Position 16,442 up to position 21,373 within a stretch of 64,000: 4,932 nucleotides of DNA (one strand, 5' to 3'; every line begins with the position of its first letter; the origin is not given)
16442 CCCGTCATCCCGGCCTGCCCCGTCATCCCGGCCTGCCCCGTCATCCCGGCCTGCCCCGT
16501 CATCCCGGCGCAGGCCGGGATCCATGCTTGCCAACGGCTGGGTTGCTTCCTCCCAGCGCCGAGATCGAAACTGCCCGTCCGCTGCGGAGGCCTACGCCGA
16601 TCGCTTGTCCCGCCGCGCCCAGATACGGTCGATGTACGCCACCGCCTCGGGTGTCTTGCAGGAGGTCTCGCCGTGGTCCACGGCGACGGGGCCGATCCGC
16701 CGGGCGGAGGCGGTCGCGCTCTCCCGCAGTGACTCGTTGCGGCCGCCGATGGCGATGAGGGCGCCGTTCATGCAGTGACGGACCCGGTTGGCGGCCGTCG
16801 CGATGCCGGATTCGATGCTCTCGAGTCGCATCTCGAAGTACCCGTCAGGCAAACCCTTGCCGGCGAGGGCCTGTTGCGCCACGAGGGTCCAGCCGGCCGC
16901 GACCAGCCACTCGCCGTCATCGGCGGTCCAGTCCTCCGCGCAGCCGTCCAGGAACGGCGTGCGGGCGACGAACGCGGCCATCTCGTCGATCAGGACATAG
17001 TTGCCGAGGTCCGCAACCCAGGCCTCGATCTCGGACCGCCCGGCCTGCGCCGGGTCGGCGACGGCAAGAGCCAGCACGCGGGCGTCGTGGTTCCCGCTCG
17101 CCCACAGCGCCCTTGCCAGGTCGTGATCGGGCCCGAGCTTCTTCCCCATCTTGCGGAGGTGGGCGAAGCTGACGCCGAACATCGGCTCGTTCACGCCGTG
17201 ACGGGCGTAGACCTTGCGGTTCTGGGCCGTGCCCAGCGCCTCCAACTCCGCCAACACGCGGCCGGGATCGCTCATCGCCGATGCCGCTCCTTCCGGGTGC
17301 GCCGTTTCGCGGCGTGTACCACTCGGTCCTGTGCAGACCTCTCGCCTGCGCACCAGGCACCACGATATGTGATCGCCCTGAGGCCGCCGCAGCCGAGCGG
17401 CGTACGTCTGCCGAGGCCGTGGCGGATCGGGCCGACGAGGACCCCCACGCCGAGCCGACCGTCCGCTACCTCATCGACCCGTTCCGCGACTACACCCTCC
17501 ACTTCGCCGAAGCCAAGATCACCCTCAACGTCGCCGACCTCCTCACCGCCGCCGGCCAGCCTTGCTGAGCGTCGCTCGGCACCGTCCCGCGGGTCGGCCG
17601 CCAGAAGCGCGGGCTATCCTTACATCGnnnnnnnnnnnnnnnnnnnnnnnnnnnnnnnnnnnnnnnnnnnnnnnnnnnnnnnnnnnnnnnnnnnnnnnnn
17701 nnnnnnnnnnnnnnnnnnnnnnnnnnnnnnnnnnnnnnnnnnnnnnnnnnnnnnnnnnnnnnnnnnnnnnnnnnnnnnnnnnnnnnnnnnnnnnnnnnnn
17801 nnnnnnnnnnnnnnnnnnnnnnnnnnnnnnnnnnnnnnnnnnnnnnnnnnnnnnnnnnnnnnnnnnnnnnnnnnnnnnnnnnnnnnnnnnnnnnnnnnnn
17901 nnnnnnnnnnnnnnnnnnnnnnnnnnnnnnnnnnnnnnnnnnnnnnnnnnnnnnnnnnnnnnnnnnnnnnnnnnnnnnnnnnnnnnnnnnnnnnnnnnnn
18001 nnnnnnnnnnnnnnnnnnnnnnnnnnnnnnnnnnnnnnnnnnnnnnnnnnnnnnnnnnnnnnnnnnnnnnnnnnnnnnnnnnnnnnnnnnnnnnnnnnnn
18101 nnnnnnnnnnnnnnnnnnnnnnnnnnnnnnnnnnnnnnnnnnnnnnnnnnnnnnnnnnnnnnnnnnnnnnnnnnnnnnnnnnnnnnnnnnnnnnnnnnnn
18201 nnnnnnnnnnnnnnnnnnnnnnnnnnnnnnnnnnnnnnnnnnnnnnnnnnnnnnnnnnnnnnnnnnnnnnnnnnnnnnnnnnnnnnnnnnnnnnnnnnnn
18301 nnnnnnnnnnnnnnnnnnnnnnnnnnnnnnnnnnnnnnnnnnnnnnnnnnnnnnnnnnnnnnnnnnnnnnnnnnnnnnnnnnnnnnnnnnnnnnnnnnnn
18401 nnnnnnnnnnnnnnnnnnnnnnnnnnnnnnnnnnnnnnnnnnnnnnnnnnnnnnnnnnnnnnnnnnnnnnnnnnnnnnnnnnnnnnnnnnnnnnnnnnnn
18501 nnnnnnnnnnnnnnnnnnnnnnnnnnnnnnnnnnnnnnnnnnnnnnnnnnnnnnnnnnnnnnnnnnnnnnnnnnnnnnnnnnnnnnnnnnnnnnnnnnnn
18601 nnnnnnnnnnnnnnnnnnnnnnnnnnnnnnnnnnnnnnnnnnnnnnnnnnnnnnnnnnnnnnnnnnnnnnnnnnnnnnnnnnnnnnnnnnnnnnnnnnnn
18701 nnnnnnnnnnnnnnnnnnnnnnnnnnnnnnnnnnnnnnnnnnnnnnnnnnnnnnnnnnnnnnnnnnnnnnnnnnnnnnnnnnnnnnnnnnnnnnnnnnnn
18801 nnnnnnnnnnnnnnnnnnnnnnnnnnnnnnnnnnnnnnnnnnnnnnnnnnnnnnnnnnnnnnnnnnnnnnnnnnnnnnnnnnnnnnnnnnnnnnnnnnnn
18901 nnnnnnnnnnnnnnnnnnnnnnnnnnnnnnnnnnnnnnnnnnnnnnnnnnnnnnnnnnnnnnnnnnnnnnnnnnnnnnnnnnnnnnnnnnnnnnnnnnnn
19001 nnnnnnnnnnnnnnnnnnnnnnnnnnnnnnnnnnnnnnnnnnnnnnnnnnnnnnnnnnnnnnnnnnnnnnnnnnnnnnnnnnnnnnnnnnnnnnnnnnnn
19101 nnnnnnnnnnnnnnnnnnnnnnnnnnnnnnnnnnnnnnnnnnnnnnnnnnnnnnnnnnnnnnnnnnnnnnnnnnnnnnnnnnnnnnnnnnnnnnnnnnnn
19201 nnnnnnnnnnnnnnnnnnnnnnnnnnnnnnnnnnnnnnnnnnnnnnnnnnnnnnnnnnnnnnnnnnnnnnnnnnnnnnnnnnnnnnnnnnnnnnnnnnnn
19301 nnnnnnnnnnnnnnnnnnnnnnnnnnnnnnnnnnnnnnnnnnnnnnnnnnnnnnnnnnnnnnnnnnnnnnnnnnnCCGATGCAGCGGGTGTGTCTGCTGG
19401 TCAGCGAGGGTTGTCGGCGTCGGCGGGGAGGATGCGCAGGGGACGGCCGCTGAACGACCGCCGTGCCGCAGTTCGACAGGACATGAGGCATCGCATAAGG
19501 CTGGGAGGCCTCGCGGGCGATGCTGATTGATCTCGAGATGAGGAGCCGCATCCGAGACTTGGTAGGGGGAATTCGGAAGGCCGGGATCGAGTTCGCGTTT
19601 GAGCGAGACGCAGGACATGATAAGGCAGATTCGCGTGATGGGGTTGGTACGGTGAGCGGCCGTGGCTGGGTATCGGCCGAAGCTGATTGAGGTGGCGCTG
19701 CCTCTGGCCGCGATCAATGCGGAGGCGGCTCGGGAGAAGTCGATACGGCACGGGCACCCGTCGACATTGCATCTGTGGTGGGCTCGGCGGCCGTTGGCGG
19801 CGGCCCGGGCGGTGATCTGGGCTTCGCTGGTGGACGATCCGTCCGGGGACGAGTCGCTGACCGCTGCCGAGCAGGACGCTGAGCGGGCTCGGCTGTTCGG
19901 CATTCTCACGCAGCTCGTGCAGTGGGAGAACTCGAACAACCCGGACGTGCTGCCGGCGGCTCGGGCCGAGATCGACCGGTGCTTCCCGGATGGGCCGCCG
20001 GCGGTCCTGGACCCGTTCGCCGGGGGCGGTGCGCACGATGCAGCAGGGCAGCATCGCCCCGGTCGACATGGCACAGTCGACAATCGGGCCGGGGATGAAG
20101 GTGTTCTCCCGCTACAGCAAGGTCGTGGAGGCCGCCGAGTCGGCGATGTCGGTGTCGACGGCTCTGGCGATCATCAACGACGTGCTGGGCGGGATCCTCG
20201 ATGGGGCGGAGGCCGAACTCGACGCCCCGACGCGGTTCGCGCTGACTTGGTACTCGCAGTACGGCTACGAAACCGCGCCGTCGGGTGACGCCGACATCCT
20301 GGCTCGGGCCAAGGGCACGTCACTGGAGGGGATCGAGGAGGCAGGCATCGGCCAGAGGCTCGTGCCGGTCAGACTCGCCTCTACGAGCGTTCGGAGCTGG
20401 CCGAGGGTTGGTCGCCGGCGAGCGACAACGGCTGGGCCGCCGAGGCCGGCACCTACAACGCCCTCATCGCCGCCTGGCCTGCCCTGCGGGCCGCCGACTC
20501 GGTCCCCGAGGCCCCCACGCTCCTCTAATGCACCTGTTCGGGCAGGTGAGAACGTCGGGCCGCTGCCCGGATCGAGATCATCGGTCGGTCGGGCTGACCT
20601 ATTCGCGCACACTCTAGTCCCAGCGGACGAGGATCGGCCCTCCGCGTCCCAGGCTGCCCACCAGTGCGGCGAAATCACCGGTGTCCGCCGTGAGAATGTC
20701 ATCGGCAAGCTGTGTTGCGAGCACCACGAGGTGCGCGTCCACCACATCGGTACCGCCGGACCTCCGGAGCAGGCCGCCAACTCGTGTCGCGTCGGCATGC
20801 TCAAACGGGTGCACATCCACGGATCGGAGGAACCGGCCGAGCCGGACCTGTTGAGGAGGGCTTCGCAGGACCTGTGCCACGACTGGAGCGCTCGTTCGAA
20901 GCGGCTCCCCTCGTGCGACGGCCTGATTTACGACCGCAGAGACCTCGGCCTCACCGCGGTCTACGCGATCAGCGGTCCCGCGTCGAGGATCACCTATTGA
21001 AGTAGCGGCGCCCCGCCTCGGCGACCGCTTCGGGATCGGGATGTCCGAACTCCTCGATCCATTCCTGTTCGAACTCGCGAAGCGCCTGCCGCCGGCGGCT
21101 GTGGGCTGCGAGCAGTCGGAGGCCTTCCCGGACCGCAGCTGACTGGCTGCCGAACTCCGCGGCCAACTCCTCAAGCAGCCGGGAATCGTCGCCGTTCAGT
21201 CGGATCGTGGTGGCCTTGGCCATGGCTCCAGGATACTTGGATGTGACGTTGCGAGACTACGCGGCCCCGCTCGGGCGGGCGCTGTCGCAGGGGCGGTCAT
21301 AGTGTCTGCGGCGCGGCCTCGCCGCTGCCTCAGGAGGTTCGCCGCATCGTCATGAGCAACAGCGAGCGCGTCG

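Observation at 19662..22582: Decayed DUF1156-methylase / DUF499-ATPase defence-type module, split by a toxin-antitoxin cassette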

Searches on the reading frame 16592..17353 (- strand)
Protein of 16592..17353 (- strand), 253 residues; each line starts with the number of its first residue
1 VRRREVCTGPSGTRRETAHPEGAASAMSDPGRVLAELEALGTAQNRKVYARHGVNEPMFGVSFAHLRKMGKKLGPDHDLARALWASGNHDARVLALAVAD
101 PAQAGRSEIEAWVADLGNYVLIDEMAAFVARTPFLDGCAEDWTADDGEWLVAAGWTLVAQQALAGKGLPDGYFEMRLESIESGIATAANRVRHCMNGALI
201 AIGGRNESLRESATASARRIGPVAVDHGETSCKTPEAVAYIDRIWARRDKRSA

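Call 38: search_protein_families(library=ncbifam, proteins=[window:16592-17353:-], max_evalue=0.01)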
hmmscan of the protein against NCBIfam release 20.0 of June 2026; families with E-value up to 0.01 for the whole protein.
window:16592-17353:- (253 aa): 0 families

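Call 42: search_protein_families(library=pfam, proteins=[window:16592-17353:-], max_evalue=5)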
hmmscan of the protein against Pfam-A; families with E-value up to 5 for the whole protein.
window:16592-17353:- (253 aa): 1 family
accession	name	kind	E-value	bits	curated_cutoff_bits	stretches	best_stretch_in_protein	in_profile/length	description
PF08713.17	DNA_alkylation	-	2.9e-19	70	21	1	34-227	2-197/213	DNA alkylation repair enzyme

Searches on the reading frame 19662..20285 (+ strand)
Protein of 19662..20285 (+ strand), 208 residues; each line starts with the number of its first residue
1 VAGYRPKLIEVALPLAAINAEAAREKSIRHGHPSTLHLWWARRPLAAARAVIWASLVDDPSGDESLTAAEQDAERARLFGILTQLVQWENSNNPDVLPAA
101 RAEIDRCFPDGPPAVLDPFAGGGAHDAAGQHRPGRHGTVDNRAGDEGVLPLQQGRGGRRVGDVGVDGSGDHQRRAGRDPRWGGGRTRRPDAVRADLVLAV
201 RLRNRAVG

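Call 5: search_protein_families(library=pfam, proteins=[window:19662-20285:+], max_evalue=0.1)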
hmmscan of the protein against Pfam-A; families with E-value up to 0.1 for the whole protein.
window:19662-20285:+ (208 aa): 1 family
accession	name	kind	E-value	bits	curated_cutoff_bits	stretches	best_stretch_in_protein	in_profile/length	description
PF06634.17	DUF1156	-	3.8e-28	97.9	24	1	12-80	1-72/73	Protein of unknown function (DUF1156)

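Call 6: search_protein_families(library=padloc, proteins=[window:19662-20285:+], max_evalue=0.1)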
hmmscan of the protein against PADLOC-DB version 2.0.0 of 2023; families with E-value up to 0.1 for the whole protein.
window:19662-20285:+ (208 aa): 5 families
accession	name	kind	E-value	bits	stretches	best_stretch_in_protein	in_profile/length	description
PDLC00660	HmaB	-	2.3e-43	146.3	1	7-107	10-116/967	DNA-adenine methylase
PDLC00661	HmaB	-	8.9e-43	144.3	1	7-108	9-116/973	DNA-adenine methylase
PDLC03233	MTase_II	-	1.5e-07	28.4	1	16-124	42-134/731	Type II methyltransferase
PDLC02189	DUF1156_MTase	-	0.00065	16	1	5-58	11-66/944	-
PDLC03352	MTase_II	-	0.051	9.3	1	13-57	11-55/1023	Type II methyltransferase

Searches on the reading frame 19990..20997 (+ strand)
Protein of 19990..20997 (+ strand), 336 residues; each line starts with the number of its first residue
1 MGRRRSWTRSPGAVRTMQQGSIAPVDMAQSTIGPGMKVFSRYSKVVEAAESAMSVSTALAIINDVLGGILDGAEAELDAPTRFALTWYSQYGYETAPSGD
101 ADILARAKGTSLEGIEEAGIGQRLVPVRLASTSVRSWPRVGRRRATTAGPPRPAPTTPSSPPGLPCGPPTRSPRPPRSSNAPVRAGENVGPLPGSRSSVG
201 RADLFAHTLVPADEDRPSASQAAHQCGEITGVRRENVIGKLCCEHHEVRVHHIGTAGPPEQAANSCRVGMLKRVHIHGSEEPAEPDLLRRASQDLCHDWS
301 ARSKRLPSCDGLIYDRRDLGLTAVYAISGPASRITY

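Call 5: search_protein_families(library=pfam, proteins=[window:19990-20997:+], max_evalue=0.1)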
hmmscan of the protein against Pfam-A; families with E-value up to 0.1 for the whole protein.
window:19990-20997:+ (336 aa): 0 families

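Call 6: search_protein_families(library=padloc, proteins=[window:19990-20997:+], max_evalue=0.1)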
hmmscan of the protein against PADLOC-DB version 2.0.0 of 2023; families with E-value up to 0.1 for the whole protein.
window:19990-20997:+ (336 aa): 2 families
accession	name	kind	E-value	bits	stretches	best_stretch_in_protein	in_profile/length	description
PDLC00660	HmaB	-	5.2e-34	115.3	1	11-120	745-853/967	DNA-adenine methylase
PDLC00661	HmaB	-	2.7e-33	112.9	1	17-120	756-859/973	DNA-adenine methylase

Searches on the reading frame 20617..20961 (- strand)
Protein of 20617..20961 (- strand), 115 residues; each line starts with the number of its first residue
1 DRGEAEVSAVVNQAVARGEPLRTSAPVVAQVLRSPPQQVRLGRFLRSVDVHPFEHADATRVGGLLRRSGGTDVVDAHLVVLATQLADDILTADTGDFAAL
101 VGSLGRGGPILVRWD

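Call 54: find_homologous_proteins(query=window:20617-20961:-, max_evalue=0.001)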
Query window:20617-20961:- (115 aa): 27 proteins with E <= 0.001 among 81 candidates.
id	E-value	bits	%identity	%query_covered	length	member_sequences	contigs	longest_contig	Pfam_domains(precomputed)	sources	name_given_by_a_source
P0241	4.8e-63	228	97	100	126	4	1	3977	-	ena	-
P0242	1.4e-33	133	62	99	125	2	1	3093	PF01850.28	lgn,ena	-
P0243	4.7e-32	128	61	100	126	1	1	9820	-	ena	-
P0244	1.0e-27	114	56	99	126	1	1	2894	PF01850.28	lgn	-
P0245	2.4e-26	110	55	99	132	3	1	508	PF01850.28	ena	-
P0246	2.7e-26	110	54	99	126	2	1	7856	PF01850.28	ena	-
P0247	1.8e-25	107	54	99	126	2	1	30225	PF01850.28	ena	-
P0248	1.6e-24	104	52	99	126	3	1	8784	-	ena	-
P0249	5.0e-24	103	50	99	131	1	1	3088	PF01850.28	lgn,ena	-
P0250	6.3e-23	99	49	99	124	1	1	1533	-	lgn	-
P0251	1.2e-20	92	49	99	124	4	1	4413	-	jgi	-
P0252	3.0e-20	90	49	99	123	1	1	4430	-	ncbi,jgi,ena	-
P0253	5.5e-20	90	48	99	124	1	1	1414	-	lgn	-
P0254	4.4e-19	87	49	99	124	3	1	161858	-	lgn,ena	-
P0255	1.0e-18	86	49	99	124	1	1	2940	-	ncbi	-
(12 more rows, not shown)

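Call 56: search_solved_structures(query=A2, max_evalue=1)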
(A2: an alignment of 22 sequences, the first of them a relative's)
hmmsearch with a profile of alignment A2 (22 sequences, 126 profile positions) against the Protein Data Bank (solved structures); distinct sequences matched with E-value up to 1: 3.
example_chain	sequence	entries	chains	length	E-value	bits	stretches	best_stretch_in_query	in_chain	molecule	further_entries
4ywe_A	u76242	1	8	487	0.0045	20.1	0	34-61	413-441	Putative aldehyde dehydrogenase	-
5k8j_B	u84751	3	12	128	0.058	16.5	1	44-111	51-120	Ribonuclease VapC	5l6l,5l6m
1zun_B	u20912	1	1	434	0.71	13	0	54-119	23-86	sulfate adenylate transferase, subunit 1/adenylylsulfate kinase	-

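Call 60: predict_structure(alignment_id=A2)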
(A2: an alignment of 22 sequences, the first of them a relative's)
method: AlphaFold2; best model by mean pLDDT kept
length: 126 residues; sequences in the alignment: 22
mean_pLDDT: 94.0   pTM: 0.87
mean pLDDT of the five models: 94.0, 94.0, 93.7, 93.4, 93.1
residues with pLDDT >= 90: 110; 70-90: 16; 50-70: 0; < 50: 0
segments of 3 or more residues with pLDDT < 50: none
pLDDT, mean of each block of 10 residues (from residue 1): 96 92 91 97 92 96 96 97 96 96 90 92 88
secondary structure, 60 per line:
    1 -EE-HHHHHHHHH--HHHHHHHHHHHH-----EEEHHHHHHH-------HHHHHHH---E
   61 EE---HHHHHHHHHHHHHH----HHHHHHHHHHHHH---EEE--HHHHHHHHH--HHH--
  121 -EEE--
elements in order: H5-13 H16-27 E33-35 H36-42 H50-56 E60-62 H66-79 H84-96 E100-102 H105-113 E122-124

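Call 62: fold_search(model_id=the predicted structure, library=pdb)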
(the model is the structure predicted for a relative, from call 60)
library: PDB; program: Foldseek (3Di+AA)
matches with E <= 10: 751; with E <= 0.001: 27
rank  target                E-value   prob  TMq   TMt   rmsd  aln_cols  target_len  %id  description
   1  4chg_A                4.9e-06  1.00  0.78  0.75   2.8       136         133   18  Crystal structure of VapBC15 complex from Mycobacterium tuberculosis (released 2014-11-12)
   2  5k8j_B                1.7e-05  1.00  0.76  0.76   2.8       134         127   24  Structure of Caulobacter crescentus VapBC1 (apo form) (released 2016-12-28)
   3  3zvk_B                2.5e-05  1.00  0.72  0.68   3.2       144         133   19  Crystal structure of VapBC2 from Rickettsia felis bound to a DNA fragment from their promoter (released 2011-12-14)
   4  2fe1                  2.8e-05  1.00  0.67  0.65   3.9       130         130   22  Crystal Structure of PAE0151 from Pyrobaculum aerophilum (released 2005-12-27)
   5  3zvk_A                3.0e-05  1.00  0.71  0.67   3.5       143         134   20  Crystal structure of VapBC2 from Rickettsia felis bound to a DNA fragment from their promoter (released 2011-12-14)
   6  3zvk_C                5.0e-05  1.00  0.67  0.64   4.0       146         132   18  Crystal structure of VapBC2 from Rickettsia felis bound to a DNA fragment from their promoter (released 2011-12-14)
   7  3tnd_A                9.9e-05  1.00  0.75  0.72   2.7       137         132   19  Crystal structure of Shigella flexneri VapBC toxin-antitoxin complex (released 2011-11-02)
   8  5ed0_A                1.1e-04  1.00  0.77  0.74   2.7       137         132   17  Structure of the Shigella flexneri VapC mutant D7N (released 2016-02-17)
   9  5x3t_B                1.2e-04  1.00  0.75  0.70   3.3       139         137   22  VapBC from Mycobacterium tuberculosis (released 2017-06-07)
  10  2bsq_A                1.4e-04  1.00  0.68  0.61   4.0       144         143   19  FitAB bound to DNA (released 2006-08-24)
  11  5ecd_A                1.5e-04  1.00  0.73  0.70   2.9       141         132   18  Structure of the Shigella flexneri VapC mutant D98N crystal form 1 (released 2016-02-17)
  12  9h6a_A                1.6e-04  1.00  0.74  0.71   3.2       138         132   19  Crystal structure of the E. coli F-plasmid VapBC toxin-antitoxin complex (released 2024-12-18)
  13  1y82_A                1.7e-04  1.00  0.70  0.61   3.5       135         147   12  Conserved hypothetical protein Pfu-367848-001 from Pyrococcus furiosus (released 2005-01-25)
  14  7vwo_A                2.2e-04  1.00  0.72  0.65   3.3       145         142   18  TA complex from Mycobacterium tuberculosis (released 2022-11-16)
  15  5ecw_A                2.4e-04  1.00  0.74  0.71   3.1       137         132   18  Structure of the Shigella flexneri VapC mutant D7A (released 2016-02-17)
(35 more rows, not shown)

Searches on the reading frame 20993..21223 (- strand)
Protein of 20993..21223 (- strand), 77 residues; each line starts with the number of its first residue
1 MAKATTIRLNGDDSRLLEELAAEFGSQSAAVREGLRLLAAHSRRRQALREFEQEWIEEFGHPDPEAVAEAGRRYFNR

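Call 5: search_protein_families(library=pfam, proteins=[window:20993-21223:-], max_evalue=0.1)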
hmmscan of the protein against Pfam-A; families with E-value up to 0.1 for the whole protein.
window:20993-21223:- (77 aa): 3 families
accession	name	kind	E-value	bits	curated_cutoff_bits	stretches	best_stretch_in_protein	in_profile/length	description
PF22106.1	NGO1945_C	-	0.0099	16.7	27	0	36-74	50-88/93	NGO1945 C-terminal domain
PF03693.20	ParD_antitoxin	-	0.011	16.6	21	1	1-52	1-54/81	Bacterial antitoxin of ParD toxin-antitoxin type II system and RHH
PF17102.10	Stealth_CR3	-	0.063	13.6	24.2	0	40-59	4-23/49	Stealth protein CR3, conserved region 3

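Call 6: search_protein_families(library=padloc, proteins=[window:20993-21223:-], max_evalue=0.1)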
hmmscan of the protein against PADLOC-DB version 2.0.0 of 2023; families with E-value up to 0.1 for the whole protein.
window:20993-21223:- (77 aa): 0 families

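Call 38: search_protein_families(library=ncbifam, proteins=[window:20993-21223:-], max_evalue=0.01)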
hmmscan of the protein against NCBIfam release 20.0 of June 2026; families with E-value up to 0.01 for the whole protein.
window:20993-21223:- (77 aa): 1 family
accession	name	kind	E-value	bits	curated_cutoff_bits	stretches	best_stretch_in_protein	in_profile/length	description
TIGR02606.1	antidote_CC2985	hypoth_equivalog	2.5e-05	24.2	46.2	1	24-50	23-49/70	type II toxin-antitoxin system ParD family antitoxin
